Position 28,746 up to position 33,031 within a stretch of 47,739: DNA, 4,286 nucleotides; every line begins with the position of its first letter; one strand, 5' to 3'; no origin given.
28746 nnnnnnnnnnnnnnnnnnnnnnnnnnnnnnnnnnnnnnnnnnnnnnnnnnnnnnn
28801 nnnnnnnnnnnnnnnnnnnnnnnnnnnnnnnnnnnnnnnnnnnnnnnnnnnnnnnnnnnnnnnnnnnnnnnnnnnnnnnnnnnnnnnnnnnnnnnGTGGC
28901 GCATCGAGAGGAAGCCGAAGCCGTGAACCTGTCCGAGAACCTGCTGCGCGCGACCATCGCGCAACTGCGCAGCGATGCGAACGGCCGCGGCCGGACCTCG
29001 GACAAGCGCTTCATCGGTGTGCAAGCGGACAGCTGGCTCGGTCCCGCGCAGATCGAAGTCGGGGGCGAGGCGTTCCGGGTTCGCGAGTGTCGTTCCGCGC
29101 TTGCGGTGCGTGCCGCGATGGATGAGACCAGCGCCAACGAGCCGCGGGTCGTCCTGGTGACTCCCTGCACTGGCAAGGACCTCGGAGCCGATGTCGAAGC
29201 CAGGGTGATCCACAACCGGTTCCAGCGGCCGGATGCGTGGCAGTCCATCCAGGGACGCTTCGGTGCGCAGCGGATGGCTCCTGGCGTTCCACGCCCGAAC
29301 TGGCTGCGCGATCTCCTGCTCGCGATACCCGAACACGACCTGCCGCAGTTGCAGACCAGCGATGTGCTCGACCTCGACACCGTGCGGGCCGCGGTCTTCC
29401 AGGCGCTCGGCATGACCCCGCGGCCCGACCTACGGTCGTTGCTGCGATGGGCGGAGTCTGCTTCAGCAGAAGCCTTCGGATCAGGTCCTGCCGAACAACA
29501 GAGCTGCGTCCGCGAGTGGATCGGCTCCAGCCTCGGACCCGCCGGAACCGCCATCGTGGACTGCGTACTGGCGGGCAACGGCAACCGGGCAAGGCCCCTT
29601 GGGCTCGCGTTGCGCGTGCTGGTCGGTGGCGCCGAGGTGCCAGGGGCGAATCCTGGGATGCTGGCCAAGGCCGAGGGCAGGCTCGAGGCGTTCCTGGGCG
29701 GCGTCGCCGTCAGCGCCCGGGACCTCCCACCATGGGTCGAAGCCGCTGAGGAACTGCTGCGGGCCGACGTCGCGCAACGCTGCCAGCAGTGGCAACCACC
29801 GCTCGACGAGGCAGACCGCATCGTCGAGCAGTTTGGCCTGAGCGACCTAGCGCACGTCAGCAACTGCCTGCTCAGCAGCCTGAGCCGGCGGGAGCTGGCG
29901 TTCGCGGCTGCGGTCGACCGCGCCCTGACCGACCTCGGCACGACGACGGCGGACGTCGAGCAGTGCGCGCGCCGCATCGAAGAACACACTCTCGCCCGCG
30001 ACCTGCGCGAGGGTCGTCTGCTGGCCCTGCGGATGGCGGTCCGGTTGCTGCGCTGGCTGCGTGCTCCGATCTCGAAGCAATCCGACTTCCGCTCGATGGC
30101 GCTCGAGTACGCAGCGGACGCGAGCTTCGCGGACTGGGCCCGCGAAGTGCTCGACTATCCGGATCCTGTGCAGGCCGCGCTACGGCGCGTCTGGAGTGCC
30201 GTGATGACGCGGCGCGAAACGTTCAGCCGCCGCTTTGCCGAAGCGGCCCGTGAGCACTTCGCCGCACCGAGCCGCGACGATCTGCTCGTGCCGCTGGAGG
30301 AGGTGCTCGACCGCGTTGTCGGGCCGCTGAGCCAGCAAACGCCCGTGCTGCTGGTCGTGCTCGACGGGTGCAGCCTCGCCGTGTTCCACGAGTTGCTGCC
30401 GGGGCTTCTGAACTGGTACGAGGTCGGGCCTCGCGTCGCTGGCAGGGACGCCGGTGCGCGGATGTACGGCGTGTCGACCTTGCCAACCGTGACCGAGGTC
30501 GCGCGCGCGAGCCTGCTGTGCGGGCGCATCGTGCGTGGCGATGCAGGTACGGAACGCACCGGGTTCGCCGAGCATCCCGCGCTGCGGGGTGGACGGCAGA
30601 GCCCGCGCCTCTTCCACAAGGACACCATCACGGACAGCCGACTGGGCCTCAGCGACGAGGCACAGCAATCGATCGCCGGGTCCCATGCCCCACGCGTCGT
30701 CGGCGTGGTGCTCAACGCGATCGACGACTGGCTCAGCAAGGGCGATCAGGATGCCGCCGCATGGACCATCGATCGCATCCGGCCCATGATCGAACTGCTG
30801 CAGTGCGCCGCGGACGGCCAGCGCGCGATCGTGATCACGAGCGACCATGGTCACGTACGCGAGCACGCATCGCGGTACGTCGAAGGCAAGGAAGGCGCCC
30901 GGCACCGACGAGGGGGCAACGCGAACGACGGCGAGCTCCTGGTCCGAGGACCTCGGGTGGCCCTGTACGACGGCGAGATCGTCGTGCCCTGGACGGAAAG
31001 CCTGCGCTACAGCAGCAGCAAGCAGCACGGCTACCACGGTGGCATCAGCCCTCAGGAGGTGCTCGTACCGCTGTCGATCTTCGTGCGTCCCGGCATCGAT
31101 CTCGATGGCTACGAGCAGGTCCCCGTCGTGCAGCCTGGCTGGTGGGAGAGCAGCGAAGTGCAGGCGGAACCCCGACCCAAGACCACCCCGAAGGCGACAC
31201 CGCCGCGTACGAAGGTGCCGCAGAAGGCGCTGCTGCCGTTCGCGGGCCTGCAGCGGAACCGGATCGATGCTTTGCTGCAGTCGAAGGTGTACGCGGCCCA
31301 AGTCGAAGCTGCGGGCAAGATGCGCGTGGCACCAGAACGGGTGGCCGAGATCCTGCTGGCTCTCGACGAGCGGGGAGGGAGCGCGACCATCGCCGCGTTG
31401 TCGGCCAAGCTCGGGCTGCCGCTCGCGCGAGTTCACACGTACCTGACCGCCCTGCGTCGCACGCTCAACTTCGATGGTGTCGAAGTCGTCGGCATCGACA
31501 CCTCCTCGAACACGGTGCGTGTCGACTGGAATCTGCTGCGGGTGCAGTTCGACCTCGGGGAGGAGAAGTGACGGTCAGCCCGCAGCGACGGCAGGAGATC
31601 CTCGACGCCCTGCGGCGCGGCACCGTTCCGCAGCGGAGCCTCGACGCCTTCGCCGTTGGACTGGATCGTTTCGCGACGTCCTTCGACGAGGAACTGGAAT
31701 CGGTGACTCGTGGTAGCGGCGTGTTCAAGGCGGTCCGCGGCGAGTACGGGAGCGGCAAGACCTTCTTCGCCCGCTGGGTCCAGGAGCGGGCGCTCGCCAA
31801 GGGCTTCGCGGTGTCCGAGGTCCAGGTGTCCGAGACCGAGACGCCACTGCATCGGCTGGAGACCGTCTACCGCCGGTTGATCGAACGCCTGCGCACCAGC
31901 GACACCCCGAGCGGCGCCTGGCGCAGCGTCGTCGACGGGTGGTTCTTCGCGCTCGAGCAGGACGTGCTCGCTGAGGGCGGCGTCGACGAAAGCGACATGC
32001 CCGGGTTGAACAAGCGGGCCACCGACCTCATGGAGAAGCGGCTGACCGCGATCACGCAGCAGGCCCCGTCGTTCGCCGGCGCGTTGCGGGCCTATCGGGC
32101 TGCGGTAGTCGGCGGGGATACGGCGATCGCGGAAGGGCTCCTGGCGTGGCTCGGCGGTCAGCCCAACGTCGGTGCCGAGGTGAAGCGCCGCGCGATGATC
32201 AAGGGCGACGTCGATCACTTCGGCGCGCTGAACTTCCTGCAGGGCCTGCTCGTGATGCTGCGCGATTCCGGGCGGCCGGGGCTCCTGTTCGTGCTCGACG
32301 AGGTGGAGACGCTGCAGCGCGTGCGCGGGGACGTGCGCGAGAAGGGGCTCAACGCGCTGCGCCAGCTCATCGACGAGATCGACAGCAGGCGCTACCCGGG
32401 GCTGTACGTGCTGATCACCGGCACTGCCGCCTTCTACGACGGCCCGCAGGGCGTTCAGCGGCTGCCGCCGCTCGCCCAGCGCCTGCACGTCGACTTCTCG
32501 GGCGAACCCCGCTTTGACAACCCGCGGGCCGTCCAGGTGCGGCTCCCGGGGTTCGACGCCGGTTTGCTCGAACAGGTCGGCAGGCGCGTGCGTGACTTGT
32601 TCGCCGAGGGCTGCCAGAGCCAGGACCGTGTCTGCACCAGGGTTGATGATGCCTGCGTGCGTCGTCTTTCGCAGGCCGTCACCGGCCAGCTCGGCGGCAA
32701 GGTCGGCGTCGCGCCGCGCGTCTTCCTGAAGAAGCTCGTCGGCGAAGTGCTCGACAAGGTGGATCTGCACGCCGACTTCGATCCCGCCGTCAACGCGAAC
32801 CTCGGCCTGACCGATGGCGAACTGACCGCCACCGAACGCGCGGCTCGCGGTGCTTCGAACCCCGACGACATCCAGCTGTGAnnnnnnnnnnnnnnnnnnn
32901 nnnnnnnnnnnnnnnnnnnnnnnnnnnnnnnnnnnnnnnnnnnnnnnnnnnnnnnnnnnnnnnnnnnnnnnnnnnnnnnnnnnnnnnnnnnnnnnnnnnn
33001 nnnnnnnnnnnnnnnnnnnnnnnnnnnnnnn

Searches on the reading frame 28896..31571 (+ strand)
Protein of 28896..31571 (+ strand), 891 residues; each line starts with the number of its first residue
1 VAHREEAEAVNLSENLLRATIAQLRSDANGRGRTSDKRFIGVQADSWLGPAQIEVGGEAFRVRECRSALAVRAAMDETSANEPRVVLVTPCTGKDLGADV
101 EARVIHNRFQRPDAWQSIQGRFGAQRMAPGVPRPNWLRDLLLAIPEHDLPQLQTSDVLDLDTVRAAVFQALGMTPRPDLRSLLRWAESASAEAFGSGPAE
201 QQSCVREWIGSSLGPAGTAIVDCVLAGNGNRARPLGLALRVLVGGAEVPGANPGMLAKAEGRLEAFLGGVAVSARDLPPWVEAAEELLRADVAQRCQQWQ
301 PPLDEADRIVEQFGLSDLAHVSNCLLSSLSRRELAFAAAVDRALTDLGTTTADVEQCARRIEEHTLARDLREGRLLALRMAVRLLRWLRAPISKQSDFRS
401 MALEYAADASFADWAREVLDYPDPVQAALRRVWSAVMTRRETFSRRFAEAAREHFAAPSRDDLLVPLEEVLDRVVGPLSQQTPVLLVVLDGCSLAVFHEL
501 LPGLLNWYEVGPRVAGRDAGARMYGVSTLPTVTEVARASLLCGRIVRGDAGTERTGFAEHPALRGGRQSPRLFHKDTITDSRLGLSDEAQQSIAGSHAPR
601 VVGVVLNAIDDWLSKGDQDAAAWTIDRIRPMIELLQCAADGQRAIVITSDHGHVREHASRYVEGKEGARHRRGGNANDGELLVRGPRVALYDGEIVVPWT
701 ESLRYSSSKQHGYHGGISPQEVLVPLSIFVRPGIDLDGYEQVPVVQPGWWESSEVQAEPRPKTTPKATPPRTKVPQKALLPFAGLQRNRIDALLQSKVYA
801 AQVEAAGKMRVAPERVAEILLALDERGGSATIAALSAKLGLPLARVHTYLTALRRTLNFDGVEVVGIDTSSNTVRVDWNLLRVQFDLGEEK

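Call 15: search_protein_families(library=padloc, proteins=[window:28896-31571:+], max_evalue=0.001)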
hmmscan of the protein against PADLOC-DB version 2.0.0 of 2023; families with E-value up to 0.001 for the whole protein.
window:28896-31571:+ (891 aa): 2 families
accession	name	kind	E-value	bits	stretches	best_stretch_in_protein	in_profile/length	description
PDLC02565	PglZ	-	1.2e-208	693.6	1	26-888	21-908/910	PglZ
PDLC02543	PglZ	-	8.1e-20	68.5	1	60-726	52-744/943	PglZ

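Call 16: search_protein_families(library=pfam, proteins=[window:28896-31571:+], max_evalue=0.001)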
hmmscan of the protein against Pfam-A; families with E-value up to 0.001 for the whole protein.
window:28896-31571:+ (891 aa): 2 families
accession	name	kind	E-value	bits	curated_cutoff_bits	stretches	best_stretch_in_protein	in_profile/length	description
PF08665.17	PglZ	-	8.3e-06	26.3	25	1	524-655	35-174/179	PglZ domain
PF09339.16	HTH_IclR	-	1.6e-05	25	22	1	814-855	3-44/52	IclR helix-turn-helix domain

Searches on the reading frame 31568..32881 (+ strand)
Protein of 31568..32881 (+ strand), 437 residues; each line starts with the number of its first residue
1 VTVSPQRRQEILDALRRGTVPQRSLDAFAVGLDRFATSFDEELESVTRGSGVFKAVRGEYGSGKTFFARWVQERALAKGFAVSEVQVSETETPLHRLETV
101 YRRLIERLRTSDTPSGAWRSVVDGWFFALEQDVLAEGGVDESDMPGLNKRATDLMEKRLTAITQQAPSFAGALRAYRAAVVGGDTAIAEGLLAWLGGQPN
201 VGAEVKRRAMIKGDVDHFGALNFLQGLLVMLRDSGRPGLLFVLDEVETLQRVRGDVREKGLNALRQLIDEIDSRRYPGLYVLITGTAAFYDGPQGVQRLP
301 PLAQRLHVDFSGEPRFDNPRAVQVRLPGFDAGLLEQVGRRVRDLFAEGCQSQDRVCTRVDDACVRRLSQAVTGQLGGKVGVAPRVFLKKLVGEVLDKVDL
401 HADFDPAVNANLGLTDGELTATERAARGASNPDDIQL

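Call 87: search_protein_families(library=padloc, proteins=[window:31568-32881:+], max_evalue=0.001)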
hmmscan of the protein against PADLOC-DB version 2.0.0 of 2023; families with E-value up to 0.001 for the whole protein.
window:31568-32881:+ (437 aa): 2 families
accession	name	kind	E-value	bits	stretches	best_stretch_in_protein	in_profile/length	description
PDLC02494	BrxD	-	3.9e-197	653.7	1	2-437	3-438/440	BrxD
PDLC03959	SngB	-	2.7e-29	100.5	1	3-308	6-318/439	-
